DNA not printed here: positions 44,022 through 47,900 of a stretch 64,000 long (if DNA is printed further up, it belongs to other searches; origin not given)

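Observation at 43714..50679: tRNA-Leu-flanked block encoding T9SS cargo and partners (C25 gingipain-like protease, PorV-like OMP, Ig-like lipoprotein), candidate accessory island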

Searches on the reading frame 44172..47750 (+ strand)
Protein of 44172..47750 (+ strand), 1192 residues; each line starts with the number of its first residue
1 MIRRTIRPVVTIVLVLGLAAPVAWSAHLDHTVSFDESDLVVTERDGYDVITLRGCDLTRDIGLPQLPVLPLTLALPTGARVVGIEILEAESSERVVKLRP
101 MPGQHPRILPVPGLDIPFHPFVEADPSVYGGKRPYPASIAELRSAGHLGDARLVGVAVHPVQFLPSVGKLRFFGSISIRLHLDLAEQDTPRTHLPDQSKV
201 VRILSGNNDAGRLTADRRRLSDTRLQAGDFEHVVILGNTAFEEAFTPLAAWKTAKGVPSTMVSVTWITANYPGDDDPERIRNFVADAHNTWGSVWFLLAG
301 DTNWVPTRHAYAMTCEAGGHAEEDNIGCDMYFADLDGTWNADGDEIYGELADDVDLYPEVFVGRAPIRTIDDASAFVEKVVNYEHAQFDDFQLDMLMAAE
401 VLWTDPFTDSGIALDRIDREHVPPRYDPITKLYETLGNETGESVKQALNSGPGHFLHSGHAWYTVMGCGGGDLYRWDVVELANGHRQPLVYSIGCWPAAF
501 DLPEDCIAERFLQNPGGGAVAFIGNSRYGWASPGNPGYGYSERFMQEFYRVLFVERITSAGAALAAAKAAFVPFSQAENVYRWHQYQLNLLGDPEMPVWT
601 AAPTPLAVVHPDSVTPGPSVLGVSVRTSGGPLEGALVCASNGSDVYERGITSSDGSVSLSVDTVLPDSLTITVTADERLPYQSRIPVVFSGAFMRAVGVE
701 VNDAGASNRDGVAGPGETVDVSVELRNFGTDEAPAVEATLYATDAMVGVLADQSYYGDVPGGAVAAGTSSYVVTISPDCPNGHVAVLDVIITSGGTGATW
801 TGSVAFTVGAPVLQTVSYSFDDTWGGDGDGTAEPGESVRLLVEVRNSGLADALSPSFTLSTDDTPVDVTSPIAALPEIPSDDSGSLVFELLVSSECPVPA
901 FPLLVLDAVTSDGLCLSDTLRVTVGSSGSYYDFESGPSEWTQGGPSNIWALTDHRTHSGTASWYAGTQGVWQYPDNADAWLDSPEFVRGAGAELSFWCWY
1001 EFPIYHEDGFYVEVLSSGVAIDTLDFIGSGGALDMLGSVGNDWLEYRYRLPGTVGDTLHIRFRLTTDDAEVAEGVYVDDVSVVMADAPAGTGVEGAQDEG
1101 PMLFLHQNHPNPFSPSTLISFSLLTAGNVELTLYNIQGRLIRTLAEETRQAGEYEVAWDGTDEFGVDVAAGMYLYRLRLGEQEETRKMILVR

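Call 4: search_protein_families(library=pfam, proteins=[window:44172-47750:+], max_evalue=0.01)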
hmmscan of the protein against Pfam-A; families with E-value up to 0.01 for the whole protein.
window:44172-47750:+ (1192 aa): 7 families
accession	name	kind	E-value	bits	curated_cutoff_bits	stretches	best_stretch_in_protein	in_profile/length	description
PF01364.23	Peptidase_C25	-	3.5e-61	207.9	23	1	234-597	2-373/374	Peptidase family C25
PF13860.13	FlgD_ig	-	1.3e-09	38.4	27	1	1126-1175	22-71/79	FlgD Ig-like domain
PF08126.16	Propeptide_C25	-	1.7e-08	34.3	22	1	40-183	36-173/205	Propeptide_C25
PF07705.17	CARDB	-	3.1e-06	27.8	22.7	0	713-748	15-50/101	CARDB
PF03785.20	Peptidase_C25_C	-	0.00073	19.8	25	1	603-685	1-78/79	Peptidase family C25, C terminal ig-like domain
PF18962.6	Por_Secre_tail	-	0.0011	19.6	27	1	1110-1189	3-74/75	Secretion system C-terminal sorting domain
PF20773.4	InhA-like_MAM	-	0.0011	19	26.9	1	1037-1083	117-163/191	Immune inhibitor A-like, MAM domain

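Call 6: search_protein_families(library=ncbifam, proteins=[window:44172-47750:+], max_evalue=0.01)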
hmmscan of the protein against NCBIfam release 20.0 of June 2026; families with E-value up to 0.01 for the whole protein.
window:44172-47750:+ (1192 aa): 10 families
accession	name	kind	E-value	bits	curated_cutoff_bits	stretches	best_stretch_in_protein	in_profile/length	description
NF033707.1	T9SS_sortase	equivalog_domain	4.7e-22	77.5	420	3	1098-1184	991-1082/1095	type IX secretion system sortase PorU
NF038128.1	choice_anch_J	domain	3.3e-11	43.7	30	1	936-1082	25-162/162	choice-of-anchor J domain-containing protein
TIGR04183.1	Por_Secre_tail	domain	3e-08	33.5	23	1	1110-1190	3-71/72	T9SS type A sorting domain-containing protein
NF052324.1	PorU_rel_Nterm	equivalog_domain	4e-08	31.9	450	1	445-602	617-769/879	putative type IX secretion system sortase PorU2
TIGR03900.1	prc_long_Delta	hypoth_equivalog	6.3e-07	27.7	660.95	1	713-895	569-750/973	MXAN_5808 family serine peptidase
NF005176.1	PRK06655.1-1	equivalog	8.2e-07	29.1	230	1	1125-1180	95-150/197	flagellar hook assembly protein FlgD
NF038112.1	myxo_dep_M36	subfamily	2.4e-06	25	1500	0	691-751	858-919/1604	myxosortase-dependent M36 family metallopeptidase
NF009277.0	PRK12634.1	equivalog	0.00022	21.4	333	1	1125-1173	120-168/221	flagellar basal body rod modification protein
NF052323.1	T9SSA_dep_M6i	equivalog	0.00025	19.1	600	1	1108-1187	960-1035/1043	T9SS-dependent M6-like inactivated metalloprotease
NF038113.1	T9SSA_dep_M36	equivalog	0.0042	15.3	885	1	1108-1190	795-868/869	T9SS-dependent M36 family metallopeptidase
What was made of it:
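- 44172..47750 (+): C25-family cysteine peptidase precursor, 1192 aa. Domains: signal peptide aa 1-26; gingipain-type prodomain aa 40-183; catalytic domain aa 234-597; Ig-like aa 603-685; two CARDB-like sandwiches aa ~691-925; MAM / choice-of-anchor J aa 936-1082; T9SS type A CTD aa 1110-1192. Pfam and NCBIfam (calls 4, 6).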

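Call 8: find_homologous_proteins(query=window:44172-47750:+, max_evalue=0.00001)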
Query window:44172-47750:+ (1192 aa): 282 proteins with E <= 0.00001 among 8000 candidates; the best 120 are listed.
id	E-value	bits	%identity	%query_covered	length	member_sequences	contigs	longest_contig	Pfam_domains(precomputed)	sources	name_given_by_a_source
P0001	0.0e+0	2756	100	100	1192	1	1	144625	PF08126.17,PF07705.18,PF13860.13,PF01364.25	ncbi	ncbi:MAG: C25 family cysteine peptidase [Candidatus Eisenbacteria bacterium]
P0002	0.0e+0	2090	76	100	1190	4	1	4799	PF08126.17,PF13860.13,PF01364.25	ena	-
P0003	0.0e+0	2089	76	100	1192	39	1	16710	PF08126.17,PF13860.13,PF01364.25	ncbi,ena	-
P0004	0.0e+0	2051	74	100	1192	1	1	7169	PF08126.17,PF13860.13,PF01364.25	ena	-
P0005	0.0e+0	1973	72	100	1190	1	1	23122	PF08126.17,PF13860.13,PF01364.25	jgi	jgi:hypothetical protein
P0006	0.0e+0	1683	63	98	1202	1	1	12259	PF08126.17,PF13860.13,PF01364.25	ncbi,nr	ncbi:MAG: T9SS type A sorting domain-containing protein [Candidatus Eisenbacteria bacterium]|nr:T9SS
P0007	0.0e+0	1659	89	68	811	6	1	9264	PF13860.13,PF01364.25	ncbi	ncbi:MAG: C25 family cysteine peptidase, partial [Candidatus Eisenbacteria bacterium]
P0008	0.0e+0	1632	61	98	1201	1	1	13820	PF08126.17,PF13860.13,PF01364.25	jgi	jgi:hypothetical protein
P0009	0.0e+0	1595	60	99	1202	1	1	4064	PF08126.17,PF13860.13,PF01364.25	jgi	jgi:hypothetical protein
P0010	0.0e+0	1526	75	74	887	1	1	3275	PF08126.17,PF01364.25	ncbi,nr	ncbi:MAG: hypothetical protein KAW67_04055, partial [Candidatus Eisenbacteria sp.]|nr:hypothetical p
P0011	0.0e+0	1514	58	98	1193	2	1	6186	PF13860.13,PF01364.25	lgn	-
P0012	0.0e+0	1509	58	98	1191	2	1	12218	PF08126.17,PF13860.13,PF01364.25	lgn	-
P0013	0.0e+0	1505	56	99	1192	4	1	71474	PF08126.17,PF13860.13,PF01364.25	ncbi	-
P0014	0.0e+0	1504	58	98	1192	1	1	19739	PF13860.13,PF01364.25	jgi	jgi:hypothetical protein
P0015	0.0e+0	1501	57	99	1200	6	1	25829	PF20773.6,PF13860.13,PF01364.25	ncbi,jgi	-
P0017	0.0e+0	1476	56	98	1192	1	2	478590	PF08126.17,PF07705.18,PF13860.13,PF01364.25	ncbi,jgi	jgi:hypothetical protein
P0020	0.0e+0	1463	57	98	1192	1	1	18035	PF13860.13,PF01364.25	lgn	-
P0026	0.0e+0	1417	55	98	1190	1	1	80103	PF08126.17,PF01364.25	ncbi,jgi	jgi:hypothetical protein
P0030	0.0e+0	1405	54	100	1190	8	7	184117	PF08126.17,PF13860.13,PF01364.25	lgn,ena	-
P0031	0.0e+0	1384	53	99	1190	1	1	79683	PF08126.17,PF13860.13,PF01364.25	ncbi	-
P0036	0.0e+0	1351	53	98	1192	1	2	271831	PF08126.17,PF13860.13,PF01364.25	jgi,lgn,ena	-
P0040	0.0e+0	1337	52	98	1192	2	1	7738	PF08126.17,PF13860.13,PF01364.25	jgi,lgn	jgi:hypothetical protein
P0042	0.0e+0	1319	53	98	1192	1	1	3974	PF08126.17,PF13860.13,PF01364.25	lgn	-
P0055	0.0e+0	1046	44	100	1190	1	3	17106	PF08126.17,PF18962.8,PF13860.13,PF01364.25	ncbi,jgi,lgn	-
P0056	1.3e-289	982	42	99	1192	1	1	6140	PF08126.17,PF20773.6,PF13860.13,PF01364.25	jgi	-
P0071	8.5e-269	913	41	91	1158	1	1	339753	PF08126.17,PF00404.25,PF01364.25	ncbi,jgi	-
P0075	1.7e-265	902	43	86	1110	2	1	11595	PF08126.17,PF00404.25,PF01364.25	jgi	-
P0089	1.1e-258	880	43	90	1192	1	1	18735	PF08126.17,PF01364.25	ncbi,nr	ncbi:MAG: hypothetical protein JXP34_20550 [Planctomycetes bacterium]|nr:hypothetical protein [Planc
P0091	1.3e-255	869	40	97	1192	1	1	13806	PF08126.17,PF13860.13,PF01364.25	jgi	-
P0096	3.1e-251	855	42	90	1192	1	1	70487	PF08126.17,PF01364.25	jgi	jgi:hypothetical protein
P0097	5.2e-250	851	38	100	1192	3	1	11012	PF18962.8,PF13860.13,PF01364.25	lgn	-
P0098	8.6e-250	850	42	90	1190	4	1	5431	PF08126.17,PF01364.25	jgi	-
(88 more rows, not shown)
